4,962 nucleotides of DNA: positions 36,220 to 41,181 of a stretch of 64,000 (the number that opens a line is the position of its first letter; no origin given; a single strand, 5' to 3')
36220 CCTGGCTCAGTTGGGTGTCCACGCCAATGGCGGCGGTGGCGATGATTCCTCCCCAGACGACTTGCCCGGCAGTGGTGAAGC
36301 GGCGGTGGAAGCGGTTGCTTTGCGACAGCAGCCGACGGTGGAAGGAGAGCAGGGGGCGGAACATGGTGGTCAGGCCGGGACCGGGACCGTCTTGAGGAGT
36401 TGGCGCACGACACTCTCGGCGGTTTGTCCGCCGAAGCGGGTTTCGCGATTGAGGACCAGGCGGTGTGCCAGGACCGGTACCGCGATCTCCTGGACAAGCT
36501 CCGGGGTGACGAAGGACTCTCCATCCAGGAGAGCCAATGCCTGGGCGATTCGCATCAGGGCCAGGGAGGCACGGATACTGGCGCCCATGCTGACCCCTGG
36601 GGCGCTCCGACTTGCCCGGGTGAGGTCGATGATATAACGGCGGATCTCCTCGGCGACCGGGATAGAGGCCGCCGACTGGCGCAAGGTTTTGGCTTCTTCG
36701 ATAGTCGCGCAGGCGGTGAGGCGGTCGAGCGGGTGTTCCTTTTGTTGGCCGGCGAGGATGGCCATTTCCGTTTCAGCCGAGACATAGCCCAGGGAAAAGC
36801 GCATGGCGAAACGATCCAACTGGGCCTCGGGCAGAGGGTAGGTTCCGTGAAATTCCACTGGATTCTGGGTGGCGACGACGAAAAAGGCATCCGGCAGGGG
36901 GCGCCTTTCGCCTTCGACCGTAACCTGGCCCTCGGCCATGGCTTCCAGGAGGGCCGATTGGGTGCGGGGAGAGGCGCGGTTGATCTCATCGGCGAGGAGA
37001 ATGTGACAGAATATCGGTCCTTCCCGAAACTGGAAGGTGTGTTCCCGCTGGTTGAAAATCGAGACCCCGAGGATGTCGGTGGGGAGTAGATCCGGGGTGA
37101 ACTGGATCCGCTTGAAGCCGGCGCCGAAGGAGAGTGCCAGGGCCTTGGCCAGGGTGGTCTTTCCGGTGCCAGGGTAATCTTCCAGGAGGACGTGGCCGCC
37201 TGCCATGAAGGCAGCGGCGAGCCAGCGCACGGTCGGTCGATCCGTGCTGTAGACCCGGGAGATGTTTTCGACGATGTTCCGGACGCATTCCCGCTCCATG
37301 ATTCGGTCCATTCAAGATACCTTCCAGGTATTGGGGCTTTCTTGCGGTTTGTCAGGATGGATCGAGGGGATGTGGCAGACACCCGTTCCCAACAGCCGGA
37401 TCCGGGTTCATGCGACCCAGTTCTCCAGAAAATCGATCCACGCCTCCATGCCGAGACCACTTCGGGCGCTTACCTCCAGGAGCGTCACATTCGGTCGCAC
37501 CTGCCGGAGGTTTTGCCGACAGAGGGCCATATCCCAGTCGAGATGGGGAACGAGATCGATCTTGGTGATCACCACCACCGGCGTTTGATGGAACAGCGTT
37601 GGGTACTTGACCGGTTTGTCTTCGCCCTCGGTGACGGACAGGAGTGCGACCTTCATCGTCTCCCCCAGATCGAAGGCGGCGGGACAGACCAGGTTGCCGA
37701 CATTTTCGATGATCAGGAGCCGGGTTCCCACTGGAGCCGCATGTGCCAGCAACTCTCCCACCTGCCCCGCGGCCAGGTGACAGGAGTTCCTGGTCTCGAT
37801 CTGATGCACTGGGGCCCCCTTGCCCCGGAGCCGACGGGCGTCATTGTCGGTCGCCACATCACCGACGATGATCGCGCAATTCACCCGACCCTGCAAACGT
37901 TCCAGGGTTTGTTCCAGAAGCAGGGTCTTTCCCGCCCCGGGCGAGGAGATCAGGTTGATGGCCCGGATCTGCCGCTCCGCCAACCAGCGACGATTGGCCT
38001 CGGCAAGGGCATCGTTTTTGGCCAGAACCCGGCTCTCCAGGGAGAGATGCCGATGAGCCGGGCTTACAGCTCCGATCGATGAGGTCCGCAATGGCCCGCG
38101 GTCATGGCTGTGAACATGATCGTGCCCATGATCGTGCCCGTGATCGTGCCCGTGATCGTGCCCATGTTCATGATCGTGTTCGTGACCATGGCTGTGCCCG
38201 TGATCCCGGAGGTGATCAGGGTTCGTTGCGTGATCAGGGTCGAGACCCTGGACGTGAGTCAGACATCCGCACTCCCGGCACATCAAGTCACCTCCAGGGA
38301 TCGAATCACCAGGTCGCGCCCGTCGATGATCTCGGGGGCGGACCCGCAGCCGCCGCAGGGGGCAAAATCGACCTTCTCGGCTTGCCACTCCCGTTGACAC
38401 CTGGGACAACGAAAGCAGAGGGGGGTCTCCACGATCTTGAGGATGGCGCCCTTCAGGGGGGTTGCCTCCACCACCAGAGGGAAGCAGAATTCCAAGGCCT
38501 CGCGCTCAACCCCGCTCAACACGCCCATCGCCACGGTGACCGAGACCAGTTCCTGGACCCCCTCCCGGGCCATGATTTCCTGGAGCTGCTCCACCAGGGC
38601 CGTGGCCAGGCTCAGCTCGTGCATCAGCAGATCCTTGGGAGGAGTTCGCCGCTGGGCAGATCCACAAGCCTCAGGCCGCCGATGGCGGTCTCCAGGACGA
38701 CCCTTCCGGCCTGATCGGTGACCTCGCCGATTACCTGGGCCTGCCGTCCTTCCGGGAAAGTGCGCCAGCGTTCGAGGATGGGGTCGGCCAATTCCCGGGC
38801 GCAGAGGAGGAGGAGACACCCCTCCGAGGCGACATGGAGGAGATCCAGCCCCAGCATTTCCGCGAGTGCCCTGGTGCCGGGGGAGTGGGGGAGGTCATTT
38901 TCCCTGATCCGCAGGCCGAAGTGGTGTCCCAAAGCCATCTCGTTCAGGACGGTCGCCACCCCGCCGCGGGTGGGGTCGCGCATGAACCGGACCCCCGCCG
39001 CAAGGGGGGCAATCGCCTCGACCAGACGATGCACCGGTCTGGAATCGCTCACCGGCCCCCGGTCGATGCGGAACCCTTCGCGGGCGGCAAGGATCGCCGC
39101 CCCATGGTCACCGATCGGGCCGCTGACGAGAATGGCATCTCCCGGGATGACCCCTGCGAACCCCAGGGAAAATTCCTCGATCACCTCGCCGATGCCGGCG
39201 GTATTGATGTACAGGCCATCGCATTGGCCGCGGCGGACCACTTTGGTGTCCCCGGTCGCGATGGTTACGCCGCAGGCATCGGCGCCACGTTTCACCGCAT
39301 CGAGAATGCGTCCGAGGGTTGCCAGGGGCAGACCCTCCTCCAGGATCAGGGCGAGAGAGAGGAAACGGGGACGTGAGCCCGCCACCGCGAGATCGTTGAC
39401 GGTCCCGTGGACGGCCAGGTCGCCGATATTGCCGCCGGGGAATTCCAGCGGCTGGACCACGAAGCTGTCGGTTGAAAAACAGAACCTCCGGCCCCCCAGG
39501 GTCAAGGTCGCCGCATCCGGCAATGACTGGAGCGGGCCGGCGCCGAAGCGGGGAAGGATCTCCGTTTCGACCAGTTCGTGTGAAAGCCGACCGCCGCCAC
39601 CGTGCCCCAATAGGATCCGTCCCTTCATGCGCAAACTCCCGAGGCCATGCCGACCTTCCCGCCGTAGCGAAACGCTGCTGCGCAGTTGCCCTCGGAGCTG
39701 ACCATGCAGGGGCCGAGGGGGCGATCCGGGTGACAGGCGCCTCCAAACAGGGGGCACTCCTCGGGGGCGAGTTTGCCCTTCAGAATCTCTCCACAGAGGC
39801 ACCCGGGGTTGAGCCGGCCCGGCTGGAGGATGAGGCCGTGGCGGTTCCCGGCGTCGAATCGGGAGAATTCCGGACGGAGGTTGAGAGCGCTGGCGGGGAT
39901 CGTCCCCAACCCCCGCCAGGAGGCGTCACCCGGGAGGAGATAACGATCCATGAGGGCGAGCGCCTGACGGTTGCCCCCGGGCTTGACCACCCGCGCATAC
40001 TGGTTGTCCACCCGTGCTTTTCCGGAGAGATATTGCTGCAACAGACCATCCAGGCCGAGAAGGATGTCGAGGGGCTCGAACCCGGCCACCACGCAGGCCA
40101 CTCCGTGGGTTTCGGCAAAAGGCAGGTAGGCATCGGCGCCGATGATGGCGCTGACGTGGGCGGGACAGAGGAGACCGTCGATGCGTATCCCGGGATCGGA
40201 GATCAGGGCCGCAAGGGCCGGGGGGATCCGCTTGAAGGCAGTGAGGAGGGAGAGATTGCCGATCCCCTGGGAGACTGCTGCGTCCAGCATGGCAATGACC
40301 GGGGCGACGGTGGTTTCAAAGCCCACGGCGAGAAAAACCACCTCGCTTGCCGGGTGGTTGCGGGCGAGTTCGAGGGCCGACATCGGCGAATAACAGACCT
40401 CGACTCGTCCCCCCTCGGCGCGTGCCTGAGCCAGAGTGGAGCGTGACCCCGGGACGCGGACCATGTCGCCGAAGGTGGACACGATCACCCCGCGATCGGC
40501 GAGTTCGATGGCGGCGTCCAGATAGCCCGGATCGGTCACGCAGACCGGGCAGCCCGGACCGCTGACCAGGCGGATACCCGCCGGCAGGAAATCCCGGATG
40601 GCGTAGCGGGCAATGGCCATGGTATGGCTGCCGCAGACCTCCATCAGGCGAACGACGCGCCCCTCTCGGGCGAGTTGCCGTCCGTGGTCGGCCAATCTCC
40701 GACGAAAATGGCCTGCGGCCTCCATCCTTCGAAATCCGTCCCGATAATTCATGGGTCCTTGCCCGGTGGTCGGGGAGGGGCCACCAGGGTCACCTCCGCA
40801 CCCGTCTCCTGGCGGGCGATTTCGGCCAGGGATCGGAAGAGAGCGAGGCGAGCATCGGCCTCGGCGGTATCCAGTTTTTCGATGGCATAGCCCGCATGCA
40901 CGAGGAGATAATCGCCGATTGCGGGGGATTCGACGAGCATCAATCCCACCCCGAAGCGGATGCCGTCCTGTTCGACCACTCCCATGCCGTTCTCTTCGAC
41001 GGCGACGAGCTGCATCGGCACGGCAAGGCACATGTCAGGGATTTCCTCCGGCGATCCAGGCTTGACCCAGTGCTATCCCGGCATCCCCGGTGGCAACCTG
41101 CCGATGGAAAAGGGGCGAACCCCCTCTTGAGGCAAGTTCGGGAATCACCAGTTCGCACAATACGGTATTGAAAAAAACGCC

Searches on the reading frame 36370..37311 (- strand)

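Call 58: search_protein_families(library=pfam, proteins=[window:36370-37311:-], max_evalue=0.001)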
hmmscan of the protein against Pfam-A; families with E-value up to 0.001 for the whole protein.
window:36370-37311:- (313 aa): 7 families
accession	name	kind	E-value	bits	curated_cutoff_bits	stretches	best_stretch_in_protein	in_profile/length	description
PF07726.17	AAA_3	-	3.6e-62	208.5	27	1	40-170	1-131/131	ATPase family associated with various cellular activities (AAA)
PF17863.7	AAA_lid_2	-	1.6e-21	76.2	22.7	1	232-304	1-73/74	AAA lid domain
PF07728.20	AAA_5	-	6.9e-11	42.7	22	1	40-168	1-139/139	AAA domain (dynein-related subfamily)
PF00004.35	AAA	-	7.8e-08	33.3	21.2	1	45-172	5-127/131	ATPase family associated with various cellular activities (AAA)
PF20030.5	bpMoxR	-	1.6e-05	24.5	27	1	10-192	3-185/205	MoxR domain in the MoxR-vWA-beta-propeller ternary systems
PF05496.18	RuvB_N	-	0.00034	20.9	27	0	39-130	34-113/159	Holliday junction DNA helicase RuvB P-loop domain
PF00158.32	Sigma54_activat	-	0.00069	19.8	20.2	0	38-149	22-141/168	Sigma-54 interaction domain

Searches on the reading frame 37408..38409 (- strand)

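Call 58: search_protein_families(library=pfam, proteins=[window:37408-38409:-], max_evalue=0.001)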
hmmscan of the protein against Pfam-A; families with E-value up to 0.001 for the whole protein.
window:37408-38409:- (333 aa): 1 family
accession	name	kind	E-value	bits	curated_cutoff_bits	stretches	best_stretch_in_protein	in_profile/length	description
PF02492.25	cobW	-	1.5e-15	57.7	20.7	1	152-309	4-177/180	CobW/HypB/UreG, nucleotide-binding domain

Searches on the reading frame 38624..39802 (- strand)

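Call 58: search_protein_families(library=pfam, proteins=[window:38624-39802:-], max_evalue=0.001)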
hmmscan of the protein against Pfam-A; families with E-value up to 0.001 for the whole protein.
window:38624-39802:- (392 aa): 2 families
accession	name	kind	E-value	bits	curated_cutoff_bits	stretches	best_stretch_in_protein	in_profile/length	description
PF02769.27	AIRS_C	-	1.7e-24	87.2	23.1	1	220-366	2-150/156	AIR synthase related protein, C-terminal domain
PF00586.29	AIRS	-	1.2e-17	64.8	24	1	96-207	3-112/112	AIR synthase related protein, N-terminal domain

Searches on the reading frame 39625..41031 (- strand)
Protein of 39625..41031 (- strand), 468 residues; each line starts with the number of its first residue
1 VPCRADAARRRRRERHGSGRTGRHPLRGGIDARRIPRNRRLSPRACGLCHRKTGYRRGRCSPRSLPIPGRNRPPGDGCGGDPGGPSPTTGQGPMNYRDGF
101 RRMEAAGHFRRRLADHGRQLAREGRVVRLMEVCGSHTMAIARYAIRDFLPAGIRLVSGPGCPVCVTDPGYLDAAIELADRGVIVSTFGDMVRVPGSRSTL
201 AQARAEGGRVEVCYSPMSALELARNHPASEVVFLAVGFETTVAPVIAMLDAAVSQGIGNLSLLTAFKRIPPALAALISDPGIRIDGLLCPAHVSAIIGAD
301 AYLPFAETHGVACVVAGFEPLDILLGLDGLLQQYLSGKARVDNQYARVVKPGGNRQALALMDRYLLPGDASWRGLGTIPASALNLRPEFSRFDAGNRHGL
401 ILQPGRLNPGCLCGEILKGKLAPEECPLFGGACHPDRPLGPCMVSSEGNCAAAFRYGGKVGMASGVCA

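Call 7: search_protein_families(library=pfam, proteins=[window:39625-41031:-], max_evalue=0.01)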
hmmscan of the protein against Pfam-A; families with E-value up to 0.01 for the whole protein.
window:39625-41031:- (468 aa): 1 family
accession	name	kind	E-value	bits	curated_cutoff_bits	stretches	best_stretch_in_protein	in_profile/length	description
PF01924.21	HypD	-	5.1e-131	437.4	25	1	113-457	6-351/351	Hydrogenase formation hypA family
